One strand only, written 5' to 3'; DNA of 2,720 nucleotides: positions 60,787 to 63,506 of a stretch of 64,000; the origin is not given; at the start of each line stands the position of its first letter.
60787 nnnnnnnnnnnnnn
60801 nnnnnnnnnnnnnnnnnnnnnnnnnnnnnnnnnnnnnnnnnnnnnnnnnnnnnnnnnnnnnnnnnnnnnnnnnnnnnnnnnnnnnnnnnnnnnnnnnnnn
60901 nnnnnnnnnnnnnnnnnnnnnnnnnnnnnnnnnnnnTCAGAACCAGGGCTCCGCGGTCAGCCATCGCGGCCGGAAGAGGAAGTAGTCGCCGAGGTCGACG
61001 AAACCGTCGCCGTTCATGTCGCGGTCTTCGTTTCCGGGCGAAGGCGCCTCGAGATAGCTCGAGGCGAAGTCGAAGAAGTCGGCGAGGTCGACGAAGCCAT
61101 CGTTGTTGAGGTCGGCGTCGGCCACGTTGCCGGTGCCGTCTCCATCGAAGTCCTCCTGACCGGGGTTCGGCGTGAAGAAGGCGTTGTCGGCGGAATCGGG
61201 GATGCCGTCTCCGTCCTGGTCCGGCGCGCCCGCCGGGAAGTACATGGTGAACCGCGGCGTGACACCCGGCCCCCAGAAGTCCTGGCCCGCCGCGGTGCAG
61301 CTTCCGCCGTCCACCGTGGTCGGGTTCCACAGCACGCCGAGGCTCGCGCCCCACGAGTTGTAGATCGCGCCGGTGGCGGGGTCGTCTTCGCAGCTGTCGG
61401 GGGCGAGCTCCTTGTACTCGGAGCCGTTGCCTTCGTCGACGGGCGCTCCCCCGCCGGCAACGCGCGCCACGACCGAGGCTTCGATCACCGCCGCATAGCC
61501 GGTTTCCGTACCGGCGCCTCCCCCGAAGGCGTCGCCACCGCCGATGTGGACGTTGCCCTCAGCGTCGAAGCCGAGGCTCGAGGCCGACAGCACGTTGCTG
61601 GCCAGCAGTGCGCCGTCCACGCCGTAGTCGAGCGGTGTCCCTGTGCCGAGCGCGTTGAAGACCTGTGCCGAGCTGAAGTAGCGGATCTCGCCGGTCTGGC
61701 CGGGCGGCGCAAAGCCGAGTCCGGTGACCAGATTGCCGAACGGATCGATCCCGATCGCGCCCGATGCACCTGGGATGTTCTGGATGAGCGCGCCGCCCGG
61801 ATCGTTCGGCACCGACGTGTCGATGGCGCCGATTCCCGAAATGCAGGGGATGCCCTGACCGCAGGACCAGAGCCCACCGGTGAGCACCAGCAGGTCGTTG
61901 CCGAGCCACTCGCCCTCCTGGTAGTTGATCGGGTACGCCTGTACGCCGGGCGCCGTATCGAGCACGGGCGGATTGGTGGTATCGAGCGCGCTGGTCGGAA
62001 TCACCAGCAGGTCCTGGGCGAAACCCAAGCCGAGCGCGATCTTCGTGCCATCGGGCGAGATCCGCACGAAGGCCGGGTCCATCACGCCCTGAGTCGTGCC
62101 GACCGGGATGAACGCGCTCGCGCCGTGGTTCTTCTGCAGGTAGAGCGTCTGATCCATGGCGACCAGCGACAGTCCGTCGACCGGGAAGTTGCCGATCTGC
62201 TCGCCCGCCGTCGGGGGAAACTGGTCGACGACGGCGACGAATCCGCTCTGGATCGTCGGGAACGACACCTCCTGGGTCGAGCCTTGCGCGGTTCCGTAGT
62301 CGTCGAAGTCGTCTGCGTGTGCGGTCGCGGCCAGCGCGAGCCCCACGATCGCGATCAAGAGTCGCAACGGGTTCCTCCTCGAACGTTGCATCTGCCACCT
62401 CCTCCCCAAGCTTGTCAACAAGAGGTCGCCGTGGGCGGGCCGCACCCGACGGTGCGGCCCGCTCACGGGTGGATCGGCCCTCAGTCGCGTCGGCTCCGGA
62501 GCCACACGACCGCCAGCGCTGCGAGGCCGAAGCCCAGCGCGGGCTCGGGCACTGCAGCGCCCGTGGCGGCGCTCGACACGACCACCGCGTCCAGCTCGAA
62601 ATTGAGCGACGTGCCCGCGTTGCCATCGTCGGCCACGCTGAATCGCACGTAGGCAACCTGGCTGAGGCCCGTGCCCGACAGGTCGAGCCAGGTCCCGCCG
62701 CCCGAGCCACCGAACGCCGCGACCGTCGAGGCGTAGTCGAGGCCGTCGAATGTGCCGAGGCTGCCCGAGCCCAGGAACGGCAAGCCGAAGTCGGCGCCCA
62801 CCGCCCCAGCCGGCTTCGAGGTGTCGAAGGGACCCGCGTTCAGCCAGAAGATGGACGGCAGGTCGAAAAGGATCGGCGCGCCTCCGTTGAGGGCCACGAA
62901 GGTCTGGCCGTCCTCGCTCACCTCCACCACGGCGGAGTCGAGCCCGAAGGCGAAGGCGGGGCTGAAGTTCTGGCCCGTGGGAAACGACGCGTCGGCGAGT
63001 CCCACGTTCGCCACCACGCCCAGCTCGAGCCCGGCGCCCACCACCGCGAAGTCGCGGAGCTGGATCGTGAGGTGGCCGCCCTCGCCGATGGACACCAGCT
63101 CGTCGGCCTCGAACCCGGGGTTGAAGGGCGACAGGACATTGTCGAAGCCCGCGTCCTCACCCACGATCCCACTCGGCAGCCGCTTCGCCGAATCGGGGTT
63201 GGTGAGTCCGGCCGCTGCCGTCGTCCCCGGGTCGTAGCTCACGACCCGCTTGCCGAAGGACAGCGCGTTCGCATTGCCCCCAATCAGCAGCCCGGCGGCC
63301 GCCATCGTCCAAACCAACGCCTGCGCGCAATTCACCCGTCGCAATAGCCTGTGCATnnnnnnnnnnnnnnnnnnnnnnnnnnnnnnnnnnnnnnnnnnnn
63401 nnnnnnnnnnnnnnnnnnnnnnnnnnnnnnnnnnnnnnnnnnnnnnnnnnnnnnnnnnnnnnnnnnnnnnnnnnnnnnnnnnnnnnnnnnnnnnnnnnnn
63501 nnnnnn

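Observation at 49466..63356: Seventeen-gene minus-strand chain: surface/Ca-binding proteins welded to a complete Tad pilus locus by stop/start overlaps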

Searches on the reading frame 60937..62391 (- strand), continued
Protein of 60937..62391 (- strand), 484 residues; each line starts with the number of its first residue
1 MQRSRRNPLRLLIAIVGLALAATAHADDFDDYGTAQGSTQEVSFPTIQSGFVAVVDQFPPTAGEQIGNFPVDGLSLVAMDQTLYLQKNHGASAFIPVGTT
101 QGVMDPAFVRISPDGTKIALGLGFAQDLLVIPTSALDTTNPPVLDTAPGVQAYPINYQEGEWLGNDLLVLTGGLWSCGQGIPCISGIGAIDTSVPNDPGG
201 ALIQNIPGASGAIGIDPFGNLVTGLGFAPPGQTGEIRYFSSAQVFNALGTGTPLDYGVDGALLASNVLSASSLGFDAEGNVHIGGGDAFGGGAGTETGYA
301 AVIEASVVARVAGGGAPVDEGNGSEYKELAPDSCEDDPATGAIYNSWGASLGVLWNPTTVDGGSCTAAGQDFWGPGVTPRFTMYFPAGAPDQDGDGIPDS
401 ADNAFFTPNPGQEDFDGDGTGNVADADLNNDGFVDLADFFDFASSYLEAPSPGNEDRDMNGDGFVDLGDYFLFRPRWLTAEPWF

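Call 83: find_encoding_contigs(protein=P0194, flank=10000, max_places=1)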
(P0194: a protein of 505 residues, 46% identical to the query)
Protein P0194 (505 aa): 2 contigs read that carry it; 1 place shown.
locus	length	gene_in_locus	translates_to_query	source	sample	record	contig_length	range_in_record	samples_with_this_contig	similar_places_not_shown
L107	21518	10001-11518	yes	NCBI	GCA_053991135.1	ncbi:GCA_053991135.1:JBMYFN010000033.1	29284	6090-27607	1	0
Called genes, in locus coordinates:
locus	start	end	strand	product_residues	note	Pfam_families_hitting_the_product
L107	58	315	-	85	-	PF14891:Peptidase_M91 (weak)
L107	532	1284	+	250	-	-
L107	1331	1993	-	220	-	-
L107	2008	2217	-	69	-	-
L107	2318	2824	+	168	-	PF00929:RNase_T, PF16473:Rv2179c-like (weak)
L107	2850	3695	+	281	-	PF14451:Ub-Mut7C, PF01927:Mut7-C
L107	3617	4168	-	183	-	PF22784:PTP-SAK, PF22785:Tc-R-P, PF00782:DSPc, PF13350:Y_phosphatase3, PF22741:PTP-NADK (weak), PF00102:Y_phosphatase (weak)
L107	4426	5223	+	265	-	-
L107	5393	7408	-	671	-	PF00149:Metallophos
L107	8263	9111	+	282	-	PF14717:DUF4465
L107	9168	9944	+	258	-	-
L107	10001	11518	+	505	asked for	-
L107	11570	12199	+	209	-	-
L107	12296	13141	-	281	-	PF00027:cNMP_binding, PF00165:HTH_AraC, PF12833:HTH_18, PF00165:HTH_AraC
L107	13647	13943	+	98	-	PF04964:Flp_Fap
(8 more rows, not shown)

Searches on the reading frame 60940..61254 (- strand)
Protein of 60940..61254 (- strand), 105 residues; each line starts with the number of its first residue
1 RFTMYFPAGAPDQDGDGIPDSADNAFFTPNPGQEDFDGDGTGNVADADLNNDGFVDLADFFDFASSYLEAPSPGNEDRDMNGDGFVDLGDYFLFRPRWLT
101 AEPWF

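Call 78: search_protein_families(library=pfam, proteins=[window:60940-61254:-], max_evalue=10)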
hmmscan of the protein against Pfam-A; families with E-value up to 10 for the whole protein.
window:60940-61254:- (105 aa): 7 families
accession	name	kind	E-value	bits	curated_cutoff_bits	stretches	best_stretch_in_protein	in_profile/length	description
PF02412.23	TSP_3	-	0.00018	21.5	25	2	12-33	15-36/36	Thrombospondin type 3 repeat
PF00036.39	EF-hand_1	-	0.031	14.3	25.4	2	46-64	8-26/29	EF hand domain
PF02070.20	NMU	-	0.089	13.1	18.4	1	91-97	18-24/25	Neuromedin U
PF00404.24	Dockerin_1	-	0.11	13.2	22.9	2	48-90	3-48/57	Dockerin type I domain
PF01839.29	FG-GAP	-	0.88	10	22.1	2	47-58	8-19/37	FG-GAP repeat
PF13517.12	FG-GAP_3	-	4.6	8.4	26.9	0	79-88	1-10/61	FG-GAP-like repeat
PF13405.12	EF-hand_6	-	5.3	7.5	25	1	48-64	10-26/30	EF-hand domain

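Call 79: search_protein_families(library=ncbifam, proteins=[window:60940-61254:-], max_evalue=10)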
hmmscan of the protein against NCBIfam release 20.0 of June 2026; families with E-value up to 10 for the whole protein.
window:60940-61254:- (105 aa): 5 families
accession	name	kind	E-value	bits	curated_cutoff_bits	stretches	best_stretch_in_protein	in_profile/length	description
NF047638.1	throspo3_MtsC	equivalog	7.4e-12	44.9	350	1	11-83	194-262/428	cell-cell cohesion MYXO-CTERM protein MtsC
NF045500.1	Omp28_seleno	equivalog_domain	9.5e-07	28.5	200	1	11-47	273-309/377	Omp28-related selenoprotein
NF047639.1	throspo3_MtsD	equivalog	0.00045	18.5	800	1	11-93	391-474/651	cell-cell cohesion protein MtsD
NF033765.2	gliding_CglD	equivalog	0.027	12.2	400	1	8-58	262-310/1124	adventurous gliding motility lipoprotein CglD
NF041540.1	dockerin_GC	domain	0.042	14.3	29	2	47-98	3-63/67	GC-type dockerin domain-anchored protein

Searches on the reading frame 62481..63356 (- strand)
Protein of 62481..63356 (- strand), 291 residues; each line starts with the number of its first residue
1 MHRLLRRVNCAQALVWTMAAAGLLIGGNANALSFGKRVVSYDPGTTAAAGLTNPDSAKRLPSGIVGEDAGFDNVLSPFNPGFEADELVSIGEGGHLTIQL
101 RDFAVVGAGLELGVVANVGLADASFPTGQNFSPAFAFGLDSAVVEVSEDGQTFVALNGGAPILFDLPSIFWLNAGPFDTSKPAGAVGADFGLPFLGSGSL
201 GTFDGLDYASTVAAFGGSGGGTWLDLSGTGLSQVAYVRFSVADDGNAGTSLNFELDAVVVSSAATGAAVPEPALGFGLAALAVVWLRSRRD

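Call 4: search_protein_families(library=pfam, proteins=[window:62481-63356:-], max_evalue=0.01)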
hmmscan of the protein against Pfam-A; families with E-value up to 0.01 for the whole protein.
window:62481-63356:- (291 aa): 0 families

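Call 6: search_protein_families(library=ncbifam, proteins=[window:62481-63356:-], max_evalue=0.1)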
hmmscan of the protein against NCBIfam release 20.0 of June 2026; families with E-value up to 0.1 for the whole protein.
window:62481-63356:- (291 aa): 0 families

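Call 12: find_homologous_proteins(query=window:62481-63356:-, max_evalue=0.001)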
Query window:62481-63356:- (291 aa): 186 proteins with E <= 0.001 among 8000 candidates; the best 120 are listed.
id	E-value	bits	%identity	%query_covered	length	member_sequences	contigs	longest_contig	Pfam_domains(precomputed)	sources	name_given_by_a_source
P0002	4.8e-182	622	100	100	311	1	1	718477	-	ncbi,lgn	-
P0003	3.0e-72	261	56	85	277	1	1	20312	-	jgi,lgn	-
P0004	7.6e-68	247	50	86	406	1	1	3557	-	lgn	-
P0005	8.2e-66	240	50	95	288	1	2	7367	-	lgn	-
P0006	9.8e-66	240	51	97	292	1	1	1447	PF07589.17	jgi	-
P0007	1.3e-65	240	52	97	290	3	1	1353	-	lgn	-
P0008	8.4e-65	237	47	99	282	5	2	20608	-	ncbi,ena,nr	ncbi:MAG: PEP-CTERM sorting domain-containing protein [Planctomycetes bacterium]|nr:PEP-CTERM sortin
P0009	1.2e-64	236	50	89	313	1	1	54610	PF07589.17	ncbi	-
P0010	2.5e-63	232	49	95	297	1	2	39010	PF07589.17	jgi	-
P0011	1.0e-62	230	50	91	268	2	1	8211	PF07589.17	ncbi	ncbi:MAG: PEP-CTERM sorting domain-containing protein [Planctomycetota bacterium]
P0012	6.7e-61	224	49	81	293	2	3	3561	-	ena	-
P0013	4.1e-59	218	48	95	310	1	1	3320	-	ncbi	-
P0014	3.0e-58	215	43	98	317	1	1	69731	-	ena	-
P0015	4.8e-58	215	47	94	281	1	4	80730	-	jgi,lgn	jgi:hypothetical protein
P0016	7.3e-58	214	49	82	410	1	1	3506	-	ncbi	-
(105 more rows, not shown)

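Call 13: find_encoding_contigs(protein=P0003, flank=10000, max_places=2)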
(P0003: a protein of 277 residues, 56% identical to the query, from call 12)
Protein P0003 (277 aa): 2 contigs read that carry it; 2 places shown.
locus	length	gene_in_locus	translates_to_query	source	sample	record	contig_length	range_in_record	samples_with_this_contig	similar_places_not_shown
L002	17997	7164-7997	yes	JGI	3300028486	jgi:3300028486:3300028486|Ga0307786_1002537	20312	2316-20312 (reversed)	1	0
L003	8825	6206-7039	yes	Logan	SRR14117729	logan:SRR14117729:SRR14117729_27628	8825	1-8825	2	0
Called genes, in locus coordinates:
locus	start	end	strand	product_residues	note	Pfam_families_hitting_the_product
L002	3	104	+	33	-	?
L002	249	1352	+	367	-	PF05222:AlaDh_PNT_N, PF01262:AlaDh_PNT_C, PF01488:Shikimate_DH (weak), PF02826:2-Hacid_dh_C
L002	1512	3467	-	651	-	PF12796:Ank_2, PF00023:Ank, PF13637:Ank_4, PF13857:Ank_5, PF12796:Ank_2, PF13637:Ank_4, PF12796:Ank_2, PF00023:Ank, +5 more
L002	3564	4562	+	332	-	PF02615:Ldh_2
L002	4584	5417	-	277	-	PF00583:Acetyltransf_1 (weak), PF13508:Acetyltransf_7 (weak), PF18014:Acetyltransf_18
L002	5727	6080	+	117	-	PF04343:DUF488, PF22751:DUF488-N3a, PF22752:DUF488-N3i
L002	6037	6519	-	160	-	PF05163:DinB (weak), PF12867:DinB_2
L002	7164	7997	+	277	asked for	-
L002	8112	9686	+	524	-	PF07589:PEP_exosort_dom (weak)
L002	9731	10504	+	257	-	PF07963:N_methyl (weak)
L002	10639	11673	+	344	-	PF00890:FAD_binding_2 (faint), PF01134:GIDA (faint), PF07992:Pyr_redox_2, PF12831:FAD_oxidored (faint), PF13738:Pyr_redox_3, PF00070:Pyr_redox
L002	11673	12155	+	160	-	PF07606:DUF1569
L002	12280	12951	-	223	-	PF00702:Hydrolase, PF13419:HAD_2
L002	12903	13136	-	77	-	-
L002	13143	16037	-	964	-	PF18083:PutA_N, PF01619:Pro_dh, PF00171:Aldedh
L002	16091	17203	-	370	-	-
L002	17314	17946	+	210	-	PF01330:RuvA_N (faint)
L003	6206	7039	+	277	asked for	-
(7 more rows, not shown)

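Call 14: find_encoding_contigs(protein=P0009, flank=10000, max_places=2)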
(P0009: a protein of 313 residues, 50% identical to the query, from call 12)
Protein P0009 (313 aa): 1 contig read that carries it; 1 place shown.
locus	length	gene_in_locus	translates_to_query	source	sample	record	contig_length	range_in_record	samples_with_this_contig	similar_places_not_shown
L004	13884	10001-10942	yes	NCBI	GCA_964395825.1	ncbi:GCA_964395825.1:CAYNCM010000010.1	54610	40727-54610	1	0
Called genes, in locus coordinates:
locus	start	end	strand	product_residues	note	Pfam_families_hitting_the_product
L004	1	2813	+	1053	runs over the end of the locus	-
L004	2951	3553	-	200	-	PF02441:Flavoprotein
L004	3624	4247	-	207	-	-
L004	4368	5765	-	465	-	PF01120:Alpha_L_fucos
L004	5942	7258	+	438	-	PF00109:ketoacyl-synt, PF02801:Ketoacyl-synt_C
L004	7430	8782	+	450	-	PF00109:ketoacyl-synt, PF02801:Ketoacyl-synt_C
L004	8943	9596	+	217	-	-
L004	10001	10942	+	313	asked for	PF07589:PEP_exosort_dom (weak)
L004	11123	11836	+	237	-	PF07596:SBP_bac_10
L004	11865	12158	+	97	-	-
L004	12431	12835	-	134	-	PF08378:NERD (faint), PF02021:UPF0102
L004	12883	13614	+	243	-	-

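Call 15: find_encoding_contigs(protein=P0002, flank=10000, max_places=3)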
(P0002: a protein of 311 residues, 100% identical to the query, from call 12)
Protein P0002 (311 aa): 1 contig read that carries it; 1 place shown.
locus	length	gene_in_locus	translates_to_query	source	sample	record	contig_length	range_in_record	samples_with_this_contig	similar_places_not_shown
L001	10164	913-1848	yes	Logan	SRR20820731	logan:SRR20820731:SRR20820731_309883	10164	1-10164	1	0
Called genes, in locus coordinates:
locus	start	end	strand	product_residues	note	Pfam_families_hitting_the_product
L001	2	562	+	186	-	?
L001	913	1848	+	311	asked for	-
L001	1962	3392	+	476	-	-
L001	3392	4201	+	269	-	-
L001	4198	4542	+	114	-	-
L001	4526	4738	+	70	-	PF04964:Flp_Fap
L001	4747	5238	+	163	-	PF01478:Peptidase_A24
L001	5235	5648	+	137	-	PF07811:TadE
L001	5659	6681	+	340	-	PF16976:RcpC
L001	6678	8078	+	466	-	PF13629:T2SS-T3SS_pil_N, PF00263:Secretin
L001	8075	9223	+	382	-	PF06564:CBP_BcsQ (faint)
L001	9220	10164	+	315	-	?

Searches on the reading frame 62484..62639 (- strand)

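Call 78: search_protein_families(library=pfam, proteins=[window:62484-62639:-], max_evalue=10)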
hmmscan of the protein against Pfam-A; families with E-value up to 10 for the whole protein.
window:62484-62639:- (52 aa): 1 family
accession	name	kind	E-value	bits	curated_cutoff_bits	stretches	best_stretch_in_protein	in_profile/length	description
PF07589.16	PEP-CTERM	-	0.23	12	20.7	1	29-51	1-24/24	PEP-CTERM motif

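Call 79: search_protein_families(library=ncbifam, proteins=[window:62484-62639:-], max_evalue=10)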
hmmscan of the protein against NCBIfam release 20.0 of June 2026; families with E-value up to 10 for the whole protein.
window:62484-62639:- (52 aa): 4 families
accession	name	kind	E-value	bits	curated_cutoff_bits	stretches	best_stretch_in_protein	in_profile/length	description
TIGR02595.1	PEP_CTERM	domain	0.0052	17.5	16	1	30-51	1-22/24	PEP-CTERM sorting domain-containing protein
NF038121.1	PEP_CTERM_LEVG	equivalog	0.025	13.9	100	1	19-51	223-252/258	LEVG family PEP-CTERM protein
TIGR03901.2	MYXO-CTERM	domain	0.026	14.9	20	1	24-51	7-34/34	MYXO-CTERM sorting domain-containing protein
NF038124.1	PEP_CTERM_TLD_A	exception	0.034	13.7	100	1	5-50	189-235/235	PEP_CTERM-anchored TLD domain-containing protein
